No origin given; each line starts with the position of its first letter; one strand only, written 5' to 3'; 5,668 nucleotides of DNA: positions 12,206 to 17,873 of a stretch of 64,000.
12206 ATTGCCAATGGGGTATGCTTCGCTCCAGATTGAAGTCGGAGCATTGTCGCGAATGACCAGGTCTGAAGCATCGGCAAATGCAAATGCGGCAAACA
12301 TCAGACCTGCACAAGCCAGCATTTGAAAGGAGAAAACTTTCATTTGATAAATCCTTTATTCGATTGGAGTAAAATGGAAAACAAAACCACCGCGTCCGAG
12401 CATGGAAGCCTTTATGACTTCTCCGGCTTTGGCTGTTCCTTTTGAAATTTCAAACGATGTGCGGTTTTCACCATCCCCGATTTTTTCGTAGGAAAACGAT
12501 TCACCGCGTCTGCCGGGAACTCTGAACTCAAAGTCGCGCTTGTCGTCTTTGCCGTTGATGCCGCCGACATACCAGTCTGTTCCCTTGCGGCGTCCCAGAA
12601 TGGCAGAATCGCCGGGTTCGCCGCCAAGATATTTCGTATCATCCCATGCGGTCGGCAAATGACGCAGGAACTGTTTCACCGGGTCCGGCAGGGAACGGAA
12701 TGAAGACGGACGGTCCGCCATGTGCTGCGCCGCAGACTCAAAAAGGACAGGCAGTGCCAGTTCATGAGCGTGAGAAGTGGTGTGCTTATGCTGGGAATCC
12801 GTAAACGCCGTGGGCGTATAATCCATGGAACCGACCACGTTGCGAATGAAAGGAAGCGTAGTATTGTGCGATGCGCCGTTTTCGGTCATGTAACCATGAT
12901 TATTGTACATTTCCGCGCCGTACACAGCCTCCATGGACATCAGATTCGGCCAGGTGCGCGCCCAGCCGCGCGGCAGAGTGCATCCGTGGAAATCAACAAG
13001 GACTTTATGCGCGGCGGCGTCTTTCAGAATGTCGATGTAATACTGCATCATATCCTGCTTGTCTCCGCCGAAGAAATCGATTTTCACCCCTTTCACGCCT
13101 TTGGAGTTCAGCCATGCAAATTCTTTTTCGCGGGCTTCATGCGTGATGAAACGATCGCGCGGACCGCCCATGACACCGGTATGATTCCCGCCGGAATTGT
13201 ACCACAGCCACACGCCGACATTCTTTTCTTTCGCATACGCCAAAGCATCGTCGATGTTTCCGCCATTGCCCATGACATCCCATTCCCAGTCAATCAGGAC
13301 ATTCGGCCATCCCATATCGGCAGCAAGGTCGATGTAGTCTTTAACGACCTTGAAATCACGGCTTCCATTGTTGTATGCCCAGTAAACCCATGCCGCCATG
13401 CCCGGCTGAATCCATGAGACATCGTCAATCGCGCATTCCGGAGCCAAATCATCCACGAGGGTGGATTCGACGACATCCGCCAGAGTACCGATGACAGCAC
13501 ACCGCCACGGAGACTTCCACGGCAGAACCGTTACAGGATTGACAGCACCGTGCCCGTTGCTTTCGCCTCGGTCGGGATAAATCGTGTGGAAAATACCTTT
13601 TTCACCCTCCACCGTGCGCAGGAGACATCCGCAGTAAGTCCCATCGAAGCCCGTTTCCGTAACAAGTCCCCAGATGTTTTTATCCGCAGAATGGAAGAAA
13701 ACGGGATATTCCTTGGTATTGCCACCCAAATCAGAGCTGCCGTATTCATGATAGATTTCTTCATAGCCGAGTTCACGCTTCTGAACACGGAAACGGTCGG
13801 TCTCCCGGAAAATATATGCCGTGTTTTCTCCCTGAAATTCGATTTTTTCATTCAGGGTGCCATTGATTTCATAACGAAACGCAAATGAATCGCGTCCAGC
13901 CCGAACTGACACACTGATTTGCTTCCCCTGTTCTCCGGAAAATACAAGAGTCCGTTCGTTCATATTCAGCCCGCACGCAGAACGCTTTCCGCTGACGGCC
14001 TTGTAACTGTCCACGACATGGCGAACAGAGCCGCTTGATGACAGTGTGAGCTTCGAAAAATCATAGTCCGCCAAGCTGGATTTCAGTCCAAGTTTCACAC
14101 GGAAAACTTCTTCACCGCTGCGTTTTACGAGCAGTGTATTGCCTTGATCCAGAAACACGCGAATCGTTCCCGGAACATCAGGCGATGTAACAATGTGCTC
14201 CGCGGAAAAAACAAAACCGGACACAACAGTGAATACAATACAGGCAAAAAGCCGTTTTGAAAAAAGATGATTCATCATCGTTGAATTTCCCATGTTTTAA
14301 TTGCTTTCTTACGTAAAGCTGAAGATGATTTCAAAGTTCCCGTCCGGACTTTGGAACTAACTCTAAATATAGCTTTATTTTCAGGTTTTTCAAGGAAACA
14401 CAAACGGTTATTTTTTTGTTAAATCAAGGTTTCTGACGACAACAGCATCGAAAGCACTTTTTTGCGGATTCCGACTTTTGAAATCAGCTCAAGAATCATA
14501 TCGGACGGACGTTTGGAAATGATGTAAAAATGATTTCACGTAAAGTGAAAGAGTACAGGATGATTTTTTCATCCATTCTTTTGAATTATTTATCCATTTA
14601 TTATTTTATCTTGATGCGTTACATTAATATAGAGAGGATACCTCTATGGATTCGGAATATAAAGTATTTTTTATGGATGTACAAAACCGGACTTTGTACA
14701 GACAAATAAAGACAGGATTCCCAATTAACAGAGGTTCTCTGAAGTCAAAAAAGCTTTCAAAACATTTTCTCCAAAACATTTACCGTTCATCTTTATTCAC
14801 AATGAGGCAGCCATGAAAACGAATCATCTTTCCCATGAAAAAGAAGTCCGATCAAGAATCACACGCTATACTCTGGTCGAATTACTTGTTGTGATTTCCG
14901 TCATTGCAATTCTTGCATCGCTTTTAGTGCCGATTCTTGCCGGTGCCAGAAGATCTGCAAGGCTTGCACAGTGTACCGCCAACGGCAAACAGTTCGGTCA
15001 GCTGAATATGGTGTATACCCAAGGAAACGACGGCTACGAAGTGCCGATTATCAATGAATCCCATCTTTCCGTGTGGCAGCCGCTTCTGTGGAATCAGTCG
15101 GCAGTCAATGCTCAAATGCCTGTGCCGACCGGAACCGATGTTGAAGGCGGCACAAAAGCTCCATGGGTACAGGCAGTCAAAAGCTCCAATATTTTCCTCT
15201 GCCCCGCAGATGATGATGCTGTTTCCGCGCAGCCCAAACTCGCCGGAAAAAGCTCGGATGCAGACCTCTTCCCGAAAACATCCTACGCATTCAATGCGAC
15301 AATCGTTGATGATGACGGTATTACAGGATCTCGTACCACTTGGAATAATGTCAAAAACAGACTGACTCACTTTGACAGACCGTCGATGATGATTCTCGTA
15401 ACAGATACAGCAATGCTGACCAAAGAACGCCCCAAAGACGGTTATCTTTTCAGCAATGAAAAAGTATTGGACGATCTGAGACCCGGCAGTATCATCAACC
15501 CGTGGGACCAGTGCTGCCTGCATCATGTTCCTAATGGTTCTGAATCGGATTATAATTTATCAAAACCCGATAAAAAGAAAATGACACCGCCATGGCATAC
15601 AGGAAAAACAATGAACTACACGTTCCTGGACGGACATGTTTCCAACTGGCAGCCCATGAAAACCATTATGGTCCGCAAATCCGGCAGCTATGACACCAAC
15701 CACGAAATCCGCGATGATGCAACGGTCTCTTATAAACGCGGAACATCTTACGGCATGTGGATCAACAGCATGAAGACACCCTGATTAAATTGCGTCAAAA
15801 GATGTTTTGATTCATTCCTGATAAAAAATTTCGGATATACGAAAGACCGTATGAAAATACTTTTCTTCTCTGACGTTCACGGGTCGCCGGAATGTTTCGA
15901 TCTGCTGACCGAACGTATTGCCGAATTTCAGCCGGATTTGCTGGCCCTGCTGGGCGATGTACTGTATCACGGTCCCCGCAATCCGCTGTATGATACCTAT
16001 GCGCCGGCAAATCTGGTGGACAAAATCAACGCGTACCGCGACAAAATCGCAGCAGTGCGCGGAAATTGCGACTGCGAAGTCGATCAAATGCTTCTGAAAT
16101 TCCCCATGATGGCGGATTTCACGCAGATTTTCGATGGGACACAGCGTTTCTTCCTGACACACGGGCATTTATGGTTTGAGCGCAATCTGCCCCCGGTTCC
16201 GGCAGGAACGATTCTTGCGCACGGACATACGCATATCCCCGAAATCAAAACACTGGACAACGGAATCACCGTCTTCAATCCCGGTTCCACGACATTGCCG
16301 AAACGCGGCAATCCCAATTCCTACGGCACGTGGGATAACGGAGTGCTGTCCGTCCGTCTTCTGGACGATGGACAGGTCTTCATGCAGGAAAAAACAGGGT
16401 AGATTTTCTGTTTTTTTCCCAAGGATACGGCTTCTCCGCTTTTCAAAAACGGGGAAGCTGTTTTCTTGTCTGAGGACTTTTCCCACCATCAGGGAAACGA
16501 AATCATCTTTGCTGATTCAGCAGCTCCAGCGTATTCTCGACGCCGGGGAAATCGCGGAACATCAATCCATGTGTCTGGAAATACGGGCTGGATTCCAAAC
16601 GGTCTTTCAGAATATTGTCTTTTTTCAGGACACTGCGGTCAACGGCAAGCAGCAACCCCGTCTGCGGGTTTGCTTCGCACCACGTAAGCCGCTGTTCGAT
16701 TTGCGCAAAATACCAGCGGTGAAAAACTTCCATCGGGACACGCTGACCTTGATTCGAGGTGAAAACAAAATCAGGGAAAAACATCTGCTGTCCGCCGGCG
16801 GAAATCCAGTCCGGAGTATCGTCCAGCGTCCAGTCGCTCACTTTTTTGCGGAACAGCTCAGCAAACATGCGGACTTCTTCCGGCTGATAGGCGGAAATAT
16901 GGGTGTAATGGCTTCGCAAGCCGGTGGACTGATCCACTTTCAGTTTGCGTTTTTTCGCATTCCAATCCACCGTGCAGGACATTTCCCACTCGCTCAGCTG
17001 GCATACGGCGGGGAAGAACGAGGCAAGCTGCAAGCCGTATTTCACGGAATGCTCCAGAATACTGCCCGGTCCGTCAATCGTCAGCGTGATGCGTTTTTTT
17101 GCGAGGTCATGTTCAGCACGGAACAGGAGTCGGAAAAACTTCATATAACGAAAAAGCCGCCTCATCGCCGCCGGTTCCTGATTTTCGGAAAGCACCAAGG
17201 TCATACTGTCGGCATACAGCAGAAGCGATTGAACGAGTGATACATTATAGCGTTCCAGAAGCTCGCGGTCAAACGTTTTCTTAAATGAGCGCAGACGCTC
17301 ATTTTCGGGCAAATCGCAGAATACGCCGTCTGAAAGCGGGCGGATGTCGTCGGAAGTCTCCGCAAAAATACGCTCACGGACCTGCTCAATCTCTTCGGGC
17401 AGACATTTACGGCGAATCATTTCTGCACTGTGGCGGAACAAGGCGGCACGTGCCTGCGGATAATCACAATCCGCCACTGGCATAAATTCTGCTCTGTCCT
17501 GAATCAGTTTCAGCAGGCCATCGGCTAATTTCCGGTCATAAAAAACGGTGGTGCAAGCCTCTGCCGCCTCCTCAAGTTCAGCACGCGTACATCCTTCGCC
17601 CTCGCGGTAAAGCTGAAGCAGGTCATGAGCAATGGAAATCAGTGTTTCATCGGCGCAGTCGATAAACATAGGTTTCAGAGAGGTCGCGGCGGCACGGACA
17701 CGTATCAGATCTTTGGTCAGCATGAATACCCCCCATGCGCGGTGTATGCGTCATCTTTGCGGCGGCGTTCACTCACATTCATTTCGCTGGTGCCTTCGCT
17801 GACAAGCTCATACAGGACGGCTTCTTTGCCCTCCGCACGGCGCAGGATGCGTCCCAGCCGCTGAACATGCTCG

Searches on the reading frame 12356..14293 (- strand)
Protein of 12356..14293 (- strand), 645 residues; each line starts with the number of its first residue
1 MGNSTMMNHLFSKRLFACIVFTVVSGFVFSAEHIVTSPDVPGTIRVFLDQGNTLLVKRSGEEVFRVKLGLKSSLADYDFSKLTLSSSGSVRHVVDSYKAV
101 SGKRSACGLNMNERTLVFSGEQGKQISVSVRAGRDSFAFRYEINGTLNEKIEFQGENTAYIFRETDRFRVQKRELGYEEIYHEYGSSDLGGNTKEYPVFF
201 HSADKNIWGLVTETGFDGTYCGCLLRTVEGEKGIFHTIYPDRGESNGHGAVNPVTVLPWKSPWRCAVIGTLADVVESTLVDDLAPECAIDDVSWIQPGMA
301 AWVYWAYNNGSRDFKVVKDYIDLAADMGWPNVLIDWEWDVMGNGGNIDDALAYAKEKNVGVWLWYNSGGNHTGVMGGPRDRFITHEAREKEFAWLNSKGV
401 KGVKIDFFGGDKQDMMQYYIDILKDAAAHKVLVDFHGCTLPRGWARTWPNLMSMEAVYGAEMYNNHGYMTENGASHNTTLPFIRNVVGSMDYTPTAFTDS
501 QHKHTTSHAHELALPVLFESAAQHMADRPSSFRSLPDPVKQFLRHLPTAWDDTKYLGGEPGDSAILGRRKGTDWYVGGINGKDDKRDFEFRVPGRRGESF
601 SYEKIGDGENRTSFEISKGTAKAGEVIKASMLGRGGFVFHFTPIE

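Call 30: search_protein_families(library=pfam, proteins=[window:12356-14293:-])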
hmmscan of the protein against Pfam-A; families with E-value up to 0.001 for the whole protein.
window:12356-14293:- (645 aa): 3 families
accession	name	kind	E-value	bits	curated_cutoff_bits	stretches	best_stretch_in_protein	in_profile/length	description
PF10566.15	Glyco_hydro_97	-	2.5e-70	237.5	32.5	1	291-547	1-275/275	Glycoside hydrolase 97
PF14508.12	GH97_N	-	1.1e-25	91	25.3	1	35-284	1-227/229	Glycosyl-hydrolase 97 N-terminal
PF14509.12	GH97_C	-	4e-17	62.7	25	1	550-641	2-96/97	Glycosyl-hydrolase 97 C-terminal, oligomerisation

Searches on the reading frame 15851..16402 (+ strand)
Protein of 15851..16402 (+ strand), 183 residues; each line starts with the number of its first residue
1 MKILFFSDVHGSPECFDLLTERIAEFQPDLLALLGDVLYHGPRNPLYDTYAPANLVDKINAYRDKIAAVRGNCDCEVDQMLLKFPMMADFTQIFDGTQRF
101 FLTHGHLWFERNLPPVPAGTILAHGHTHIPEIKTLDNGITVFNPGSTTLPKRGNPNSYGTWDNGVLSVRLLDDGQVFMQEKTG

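Call 81: search_protein_families(library=pfam, proteins=[window:15851-16402:+], max_evalue=0.00001)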
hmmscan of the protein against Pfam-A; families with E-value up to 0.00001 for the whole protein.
window:15851-16402:+ (183 aa): 2 families
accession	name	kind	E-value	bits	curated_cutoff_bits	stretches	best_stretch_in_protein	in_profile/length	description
PF12850.12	Metallophos_2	-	3.4e-19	69.8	27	1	1-160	1-148/154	Calcineurin-like phosphoesterase superfamily domain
PF00149.33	Metallophos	-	6.7e-13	49.9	21.5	1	1-130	1-159/191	Calcineurin-like phosphoesterase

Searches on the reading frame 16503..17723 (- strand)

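Call 81: search_protein_families(library=pfam, proteins=[window:16503-17723:-], max_evalue=0.00001)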
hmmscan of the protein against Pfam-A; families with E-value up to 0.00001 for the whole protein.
window:16503-17723:- (406 aa): 1 family
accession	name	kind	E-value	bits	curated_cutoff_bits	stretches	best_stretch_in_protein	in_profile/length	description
PF05626.16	DUF790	-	2e-68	231.4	28.8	1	1-369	1-361/387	Protein of unknown function (DUF790)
